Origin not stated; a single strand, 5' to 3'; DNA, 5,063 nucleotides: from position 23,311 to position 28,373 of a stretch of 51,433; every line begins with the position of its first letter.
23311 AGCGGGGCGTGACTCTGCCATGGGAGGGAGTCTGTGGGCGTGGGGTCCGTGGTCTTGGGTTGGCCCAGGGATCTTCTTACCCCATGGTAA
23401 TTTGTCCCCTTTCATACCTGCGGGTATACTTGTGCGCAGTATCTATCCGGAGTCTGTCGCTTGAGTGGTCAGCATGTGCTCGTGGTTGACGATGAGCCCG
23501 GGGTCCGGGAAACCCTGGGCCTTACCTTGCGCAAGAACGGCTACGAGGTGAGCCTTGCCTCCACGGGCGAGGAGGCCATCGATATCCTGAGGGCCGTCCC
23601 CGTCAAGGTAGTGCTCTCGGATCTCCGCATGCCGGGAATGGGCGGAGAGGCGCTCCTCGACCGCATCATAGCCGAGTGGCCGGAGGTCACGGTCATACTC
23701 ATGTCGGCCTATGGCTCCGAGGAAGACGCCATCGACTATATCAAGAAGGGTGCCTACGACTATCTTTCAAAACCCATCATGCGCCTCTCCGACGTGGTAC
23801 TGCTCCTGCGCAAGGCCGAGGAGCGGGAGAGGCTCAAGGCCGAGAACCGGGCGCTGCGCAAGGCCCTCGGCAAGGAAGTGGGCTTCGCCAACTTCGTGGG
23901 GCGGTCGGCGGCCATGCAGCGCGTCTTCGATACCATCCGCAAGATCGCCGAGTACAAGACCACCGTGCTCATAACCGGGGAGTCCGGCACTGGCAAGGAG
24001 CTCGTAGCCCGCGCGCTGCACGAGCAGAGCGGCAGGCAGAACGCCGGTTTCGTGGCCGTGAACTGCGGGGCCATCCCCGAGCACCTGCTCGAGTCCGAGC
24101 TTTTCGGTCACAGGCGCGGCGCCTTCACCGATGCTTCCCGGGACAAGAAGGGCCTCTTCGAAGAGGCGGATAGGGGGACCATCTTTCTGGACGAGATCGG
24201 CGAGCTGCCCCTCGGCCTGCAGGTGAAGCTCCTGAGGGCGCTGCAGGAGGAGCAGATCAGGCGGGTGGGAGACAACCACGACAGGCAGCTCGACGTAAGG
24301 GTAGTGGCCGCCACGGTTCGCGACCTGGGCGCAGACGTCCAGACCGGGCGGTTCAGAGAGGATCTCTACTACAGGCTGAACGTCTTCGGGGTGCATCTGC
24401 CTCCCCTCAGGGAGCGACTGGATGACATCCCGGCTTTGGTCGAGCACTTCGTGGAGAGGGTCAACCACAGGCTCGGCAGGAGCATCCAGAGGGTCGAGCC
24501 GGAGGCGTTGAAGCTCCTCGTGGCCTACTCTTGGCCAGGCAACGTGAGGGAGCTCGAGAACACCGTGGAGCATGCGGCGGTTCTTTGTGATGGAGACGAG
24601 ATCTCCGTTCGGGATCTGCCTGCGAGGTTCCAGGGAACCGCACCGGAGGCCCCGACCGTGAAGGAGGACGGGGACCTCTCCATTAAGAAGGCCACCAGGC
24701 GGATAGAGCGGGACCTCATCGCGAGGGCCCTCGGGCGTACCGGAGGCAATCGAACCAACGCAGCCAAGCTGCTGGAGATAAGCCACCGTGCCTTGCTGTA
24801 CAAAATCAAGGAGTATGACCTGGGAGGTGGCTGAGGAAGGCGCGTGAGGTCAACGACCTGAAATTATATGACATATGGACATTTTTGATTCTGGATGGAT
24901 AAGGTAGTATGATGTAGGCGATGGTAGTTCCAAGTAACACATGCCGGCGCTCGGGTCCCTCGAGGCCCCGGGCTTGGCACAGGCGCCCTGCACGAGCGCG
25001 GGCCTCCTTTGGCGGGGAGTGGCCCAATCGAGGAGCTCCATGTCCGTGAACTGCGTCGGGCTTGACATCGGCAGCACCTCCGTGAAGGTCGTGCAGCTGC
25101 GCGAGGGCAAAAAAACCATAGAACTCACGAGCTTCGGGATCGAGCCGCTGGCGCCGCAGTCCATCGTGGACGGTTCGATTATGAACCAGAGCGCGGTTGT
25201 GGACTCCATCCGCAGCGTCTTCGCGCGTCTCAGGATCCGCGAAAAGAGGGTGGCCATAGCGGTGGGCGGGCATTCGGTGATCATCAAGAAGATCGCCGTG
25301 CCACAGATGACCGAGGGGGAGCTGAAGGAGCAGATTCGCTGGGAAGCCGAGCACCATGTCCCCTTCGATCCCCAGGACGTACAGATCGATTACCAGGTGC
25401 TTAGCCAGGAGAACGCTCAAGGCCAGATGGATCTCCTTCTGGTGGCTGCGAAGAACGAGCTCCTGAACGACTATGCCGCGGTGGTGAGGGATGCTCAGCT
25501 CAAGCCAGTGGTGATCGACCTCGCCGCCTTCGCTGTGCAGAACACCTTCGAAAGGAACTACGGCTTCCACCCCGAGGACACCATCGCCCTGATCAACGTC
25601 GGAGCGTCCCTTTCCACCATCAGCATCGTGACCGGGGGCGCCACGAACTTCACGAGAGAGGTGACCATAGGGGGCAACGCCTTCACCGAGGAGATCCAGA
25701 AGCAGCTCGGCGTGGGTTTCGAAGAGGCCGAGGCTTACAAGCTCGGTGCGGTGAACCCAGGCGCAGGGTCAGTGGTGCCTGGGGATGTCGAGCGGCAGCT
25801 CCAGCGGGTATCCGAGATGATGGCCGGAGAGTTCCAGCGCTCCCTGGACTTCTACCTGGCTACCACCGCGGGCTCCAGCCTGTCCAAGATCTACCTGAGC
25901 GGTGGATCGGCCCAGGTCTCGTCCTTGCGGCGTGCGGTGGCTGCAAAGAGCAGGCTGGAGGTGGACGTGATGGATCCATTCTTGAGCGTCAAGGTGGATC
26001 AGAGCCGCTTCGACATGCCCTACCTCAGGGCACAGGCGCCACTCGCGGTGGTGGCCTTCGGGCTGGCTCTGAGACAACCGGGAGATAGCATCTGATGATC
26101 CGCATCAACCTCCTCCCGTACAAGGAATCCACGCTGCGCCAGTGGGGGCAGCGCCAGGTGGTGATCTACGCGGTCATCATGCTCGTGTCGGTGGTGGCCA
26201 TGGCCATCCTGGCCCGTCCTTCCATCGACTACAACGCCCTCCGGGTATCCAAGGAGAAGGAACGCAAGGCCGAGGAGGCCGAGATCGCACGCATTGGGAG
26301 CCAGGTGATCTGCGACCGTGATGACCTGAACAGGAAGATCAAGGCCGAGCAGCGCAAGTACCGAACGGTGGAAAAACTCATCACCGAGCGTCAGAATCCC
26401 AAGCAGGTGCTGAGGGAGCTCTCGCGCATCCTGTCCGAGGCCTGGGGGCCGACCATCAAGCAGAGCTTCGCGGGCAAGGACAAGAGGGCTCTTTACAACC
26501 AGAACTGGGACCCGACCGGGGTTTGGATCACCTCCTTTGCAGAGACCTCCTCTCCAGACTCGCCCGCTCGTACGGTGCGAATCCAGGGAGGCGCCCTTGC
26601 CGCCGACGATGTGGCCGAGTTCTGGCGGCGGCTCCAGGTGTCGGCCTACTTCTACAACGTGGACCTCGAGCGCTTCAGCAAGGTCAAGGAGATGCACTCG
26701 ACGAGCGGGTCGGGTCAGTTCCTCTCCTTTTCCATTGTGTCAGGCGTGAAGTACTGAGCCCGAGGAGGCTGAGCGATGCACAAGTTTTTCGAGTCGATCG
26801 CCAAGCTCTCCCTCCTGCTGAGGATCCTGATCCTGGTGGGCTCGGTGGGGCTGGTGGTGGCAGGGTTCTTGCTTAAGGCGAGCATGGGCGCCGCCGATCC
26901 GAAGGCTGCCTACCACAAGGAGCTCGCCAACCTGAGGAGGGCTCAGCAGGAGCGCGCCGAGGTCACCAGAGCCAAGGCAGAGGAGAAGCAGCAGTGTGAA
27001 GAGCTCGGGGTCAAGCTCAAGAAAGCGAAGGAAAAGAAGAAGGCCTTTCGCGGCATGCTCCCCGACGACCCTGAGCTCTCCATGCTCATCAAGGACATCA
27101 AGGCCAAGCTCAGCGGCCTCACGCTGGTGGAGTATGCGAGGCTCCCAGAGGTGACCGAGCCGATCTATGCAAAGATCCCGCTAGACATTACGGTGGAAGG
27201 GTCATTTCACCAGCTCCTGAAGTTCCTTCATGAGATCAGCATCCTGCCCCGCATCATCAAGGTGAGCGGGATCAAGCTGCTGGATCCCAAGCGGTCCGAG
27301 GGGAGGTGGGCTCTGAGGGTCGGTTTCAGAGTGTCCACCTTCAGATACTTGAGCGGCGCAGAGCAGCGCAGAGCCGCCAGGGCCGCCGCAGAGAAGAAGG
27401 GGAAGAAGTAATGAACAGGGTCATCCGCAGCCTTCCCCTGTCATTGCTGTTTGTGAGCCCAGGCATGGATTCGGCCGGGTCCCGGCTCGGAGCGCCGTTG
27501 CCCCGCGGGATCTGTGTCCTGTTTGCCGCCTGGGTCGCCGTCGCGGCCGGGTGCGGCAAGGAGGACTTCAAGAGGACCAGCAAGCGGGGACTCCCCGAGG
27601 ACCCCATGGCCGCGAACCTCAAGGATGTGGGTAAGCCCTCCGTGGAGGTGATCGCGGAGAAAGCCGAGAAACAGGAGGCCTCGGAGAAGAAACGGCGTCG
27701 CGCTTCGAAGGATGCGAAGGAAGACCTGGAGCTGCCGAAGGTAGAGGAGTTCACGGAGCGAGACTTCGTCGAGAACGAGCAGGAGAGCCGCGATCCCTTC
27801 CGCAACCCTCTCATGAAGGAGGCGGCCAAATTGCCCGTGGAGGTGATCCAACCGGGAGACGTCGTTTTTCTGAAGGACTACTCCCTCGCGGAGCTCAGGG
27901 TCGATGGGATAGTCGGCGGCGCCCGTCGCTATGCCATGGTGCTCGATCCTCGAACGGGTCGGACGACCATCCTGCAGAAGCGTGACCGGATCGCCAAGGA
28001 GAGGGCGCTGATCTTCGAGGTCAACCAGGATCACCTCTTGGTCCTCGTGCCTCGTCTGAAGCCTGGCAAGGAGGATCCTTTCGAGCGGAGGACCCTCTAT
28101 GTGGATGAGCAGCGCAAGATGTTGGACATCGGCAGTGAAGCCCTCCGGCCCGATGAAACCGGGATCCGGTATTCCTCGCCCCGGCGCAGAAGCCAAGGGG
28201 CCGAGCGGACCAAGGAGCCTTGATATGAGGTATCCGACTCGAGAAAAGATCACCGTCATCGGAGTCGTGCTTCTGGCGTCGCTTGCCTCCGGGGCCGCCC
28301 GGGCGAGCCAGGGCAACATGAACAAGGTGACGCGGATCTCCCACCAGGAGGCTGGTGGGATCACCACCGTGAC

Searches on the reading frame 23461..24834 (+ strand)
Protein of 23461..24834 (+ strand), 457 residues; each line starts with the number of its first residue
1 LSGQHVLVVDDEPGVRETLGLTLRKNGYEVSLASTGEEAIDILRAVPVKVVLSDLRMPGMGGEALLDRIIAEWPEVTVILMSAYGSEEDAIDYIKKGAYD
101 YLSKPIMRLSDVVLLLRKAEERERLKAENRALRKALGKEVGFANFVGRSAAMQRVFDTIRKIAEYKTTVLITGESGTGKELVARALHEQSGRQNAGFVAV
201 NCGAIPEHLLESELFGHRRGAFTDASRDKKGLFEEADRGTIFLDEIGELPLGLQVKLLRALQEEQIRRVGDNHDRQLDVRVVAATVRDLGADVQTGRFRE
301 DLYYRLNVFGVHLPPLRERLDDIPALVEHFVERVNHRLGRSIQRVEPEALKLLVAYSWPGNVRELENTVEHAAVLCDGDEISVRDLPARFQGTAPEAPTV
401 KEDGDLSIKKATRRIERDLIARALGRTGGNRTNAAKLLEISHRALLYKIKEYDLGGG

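Call 51: search_protein_families(library=pfam, proteins=[window:23461-24834:+], max_evalue=0.0001)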
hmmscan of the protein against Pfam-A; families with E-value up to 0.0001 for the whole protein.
window:23461-24834:+ (457 aa): 8 families
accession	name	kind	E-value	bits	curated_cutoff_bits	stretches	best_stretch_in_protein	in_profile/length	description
PF00158.32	Sigma54_activat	-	4.3e-72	241.7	20.2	1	146-311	2-167/168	Sigma-54 interaction domain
PF25601.1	AAA_lid_14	-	9.9e-30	102.7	27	1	317-400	1-84/87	AAA+ ATPase lid domain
PF00072.30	Response_reg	-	3.5e-26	92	30.2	1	6-107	1-102/111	Response regulator receiver domain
PF14532.12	Sigma54_activ_2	-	2.7e-25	89.7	25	1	146-316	1-138/138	Sigma-54 interaction domain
PF02954.25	HTH_8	-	5.5e-11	42.5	22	1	413-452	3-42/42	Bacterial regulatory protein, Fis family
PF13191.12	AAA_16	-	1.7e-08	35.6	32.6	1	144-209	1-73/167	AAA ATPase domain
PF07728.20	AAA_5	-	1.1e-05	25.9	22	1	169-284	2-120/139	AAA domain (dynein-related subfamily)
PF00004.35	AAA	-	2.8e-05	25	21.2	1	169-287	1-110/131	ATPase family associated with various cellular activities (AAA)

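Call 55: search_protein_families(library=ncbifam, proteins=[window:23461-24834:+], max_evalue=0.001)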
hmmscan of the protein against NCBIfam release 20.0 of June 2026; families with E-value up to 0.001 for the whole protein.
window:23461-24834:+ (457 aa): 107 families (the best 25 are shown)
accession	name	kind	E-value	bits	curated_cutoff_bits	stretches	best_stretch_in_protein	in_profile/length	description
NF008469.0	PRK11361.1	equivalog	6.6e-140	466.9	714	1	4-454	5-456/461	acetoacetate metabolism transcriptional regulator AtoC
TIGR01818.1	ntrC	equivalog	5.5e-129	430.9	558.6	1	6-451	1-462/463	nitrogen regulation protein NR(I)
TIGR02915.1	PEP_resp_reg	equivalog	8.4e-121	403.9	502.6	1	6-452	1-442/445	PEP-CTERM-box response regulator transcription factor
NF007689.0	PRK10365.1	equivalog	9.6e-119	397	760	1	5-449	7-439/441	sigma-54-dependent response regulator transcription factor ZraR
NF041552.1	TF_PrdR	equivalog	6.8e-114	381.3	795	1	120-453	246-577/577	sigma-54 dependent transcriptional regulator PrdR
NF008176.1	PRK10923.1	equivalog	6.3e-111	371.2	620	1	4-452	4-466/469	nitrogen regulation protein NR(I)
NF011695.0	PRK15115.1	equivalog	3.1e-109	365.7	763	1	4-439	7-423/445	two-component system response regulator GlrR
NF051870.1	NAssimRespRegNtrX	equivalog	3.9e-109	365.5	600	1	5-451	3-449/452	nitrogen assimilation response regulator NtrX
TIGR01817.1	nifA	equivalog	2.3e-108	363.3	528.85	1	120-386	173-438/534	nif-specific transcriptional activator NifA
NF041946.1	LuxO_transreg_Vib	equivalog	2.6e-107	359.5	800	1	24-452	17-460/463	quorum-sensing sigma-54 dependent transcriptional regulator LuxO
NF003451.0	PRK05022.1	equivalog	1.2e-104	350.9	476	1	116-445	159-501/512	nitric oxide reductase transcriptional regulator NorR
NF038308.1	RNA_repair_RtcR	equivalog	8.7e-100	335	650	1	115-445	152-504/530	RNA repair transcriptional activator RtcR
NF050807.1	TransRegFlbDCaul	equivalog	1.4e-97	327.4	750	1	25-454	22-440/454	sigma-54-dependent transcriptional regulator FlbD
TIGR02329.1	propionate_PrpR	equivalog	7.8e-92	308.6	499.2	1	126-449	195-524/526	propionate catabolism operon regulatory protein PrpR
NF011958.0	PRK15429.1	equivalog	1.9e-91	307.7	830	1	122-452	357-684/692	formate hydrogenlyase transcriptional activator FlhA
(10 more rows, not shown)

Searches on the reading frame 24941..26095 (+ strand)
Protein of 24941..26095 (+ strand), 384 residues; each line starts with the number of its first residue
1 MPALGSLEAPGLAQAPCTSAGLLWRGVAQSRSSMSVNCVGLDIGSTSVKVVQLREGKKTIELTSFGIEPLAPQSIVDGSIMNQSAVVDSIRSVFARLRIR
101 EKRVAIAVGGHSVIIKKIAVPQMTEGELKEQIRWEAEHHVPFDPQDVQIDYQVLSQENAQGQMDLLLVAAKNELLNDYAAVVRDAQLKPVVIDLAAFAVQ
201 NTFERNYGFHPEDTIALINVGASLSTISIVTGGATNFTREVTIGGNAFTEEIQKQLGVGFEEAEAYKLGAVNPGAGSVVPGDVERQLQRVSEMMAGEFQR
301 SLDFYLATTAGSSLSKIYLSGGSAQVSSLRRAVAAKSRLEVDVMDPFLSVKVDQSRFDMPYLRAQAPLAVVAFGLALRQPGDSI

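Call 3: search_protein_families(library=pfam, proteins=[window:24941-26095:+], max_evalue=0.01)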
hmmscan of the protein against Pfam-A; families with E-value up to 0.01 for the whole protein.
window:24941-26095:+ (384 aa): 2 families
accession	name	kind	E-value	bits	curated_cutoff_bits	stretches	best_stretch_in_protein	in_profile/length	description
PF11104.14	PilM_2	-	1.9e-72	244.5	27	1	40-379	1-339/340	Type IV pilus assembly protein PilM;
PF14450.12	FtsA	-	2.2e-10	41.4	31.8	1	216-346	1-112/127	Cell division protein FtsA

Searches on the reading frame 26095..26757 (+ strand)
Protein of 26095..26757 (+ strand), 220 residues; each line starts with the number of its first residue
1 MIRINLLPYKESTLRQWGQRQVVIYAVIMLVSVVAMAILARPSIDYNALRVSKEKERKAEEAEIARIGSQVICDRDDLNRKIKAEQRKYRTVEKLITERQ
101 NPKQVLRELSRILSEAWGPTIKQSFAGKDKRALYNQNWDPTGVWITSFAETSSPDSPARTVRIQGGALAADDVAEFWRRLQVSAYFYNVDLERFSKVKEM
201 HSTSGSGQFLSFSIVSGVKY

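Call 3: search_protein_families(library=pfam, proteins=[window:26095-26757:+], max_evalue=0.01)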
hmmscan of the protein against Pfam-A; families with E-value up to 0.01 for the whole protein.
window:26095-26757:+ (220 aa): 1 family
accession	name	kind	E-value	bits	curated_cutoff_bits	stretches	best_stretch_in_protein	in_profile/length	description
PF05137.18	PilN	-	1.5e-09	38.2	22.8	1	140-214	11-74/78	Fimbrial assembly protein (PilN)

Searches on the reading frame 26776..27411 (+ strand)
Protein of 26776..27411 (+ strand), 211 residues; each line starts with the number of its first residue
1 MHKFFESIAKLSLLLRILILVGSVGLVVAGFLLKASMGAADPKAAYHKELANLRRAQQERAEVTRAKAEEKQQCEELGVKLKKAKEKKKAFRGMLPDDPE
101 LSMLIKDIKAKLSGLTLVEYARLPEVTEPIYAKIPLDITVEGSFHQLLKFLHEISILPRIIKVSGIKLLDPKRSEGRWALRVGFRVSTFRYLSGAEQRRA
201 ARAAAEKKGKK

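Call 3: search_protein_families(library=pfam, proteins=[window:26776-27411:+], max_evalue=0.01)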
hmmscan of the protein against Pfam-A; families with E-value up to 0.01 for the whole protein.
window:26776-27411:+ (211 aa): 3 families
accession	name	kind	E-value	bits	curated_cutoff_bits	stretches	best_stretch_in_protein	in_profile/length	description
PF04350.18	PilO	-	4.6e-22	79.2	22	1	54-192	2-144/145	Pilus assembly protein, PilO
PF10741.14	T2SSM_b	-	8.7e-05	22.8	21.7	1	113-190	30-111/111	Type II secretion system (T2SS), protein M subtype b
PF22794.1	jr-ZPR1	-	0.0067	16.8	27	0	52-126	46-119/125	ZPR1 jelly-roll domain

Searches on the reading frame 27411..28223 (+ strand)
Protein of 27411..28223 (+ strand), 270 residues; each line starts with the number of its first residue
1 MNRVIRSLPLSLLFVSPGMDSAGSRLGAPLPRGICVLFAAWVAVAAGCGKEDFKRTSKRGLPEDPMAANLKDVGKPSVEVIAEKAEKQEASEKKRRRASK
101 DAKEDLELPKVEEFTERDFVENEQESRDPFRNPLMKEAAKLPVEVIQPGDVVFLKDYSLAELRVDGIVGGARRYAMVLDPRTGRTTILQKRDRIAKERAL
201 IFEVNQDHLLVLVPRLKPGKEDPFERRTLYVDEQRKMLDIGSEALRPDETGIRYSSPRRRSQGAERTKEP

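Call 3: search_protein_families(library=pfam, proteins=[window:27411-28223:+], max_evalue=0.01)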
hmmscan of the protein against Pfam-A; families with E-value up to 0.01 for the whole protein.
window:27411-28223:+ (270 aa): 0 families

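Call 55: search_protein_families(library=ncbifam, proteins=[window:27411-28223:+], max_evalue=0.001)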
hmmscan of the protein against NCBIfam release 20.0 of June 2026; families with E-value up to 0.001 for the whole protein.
window:27411-28223:+ (270 aa): 0 families
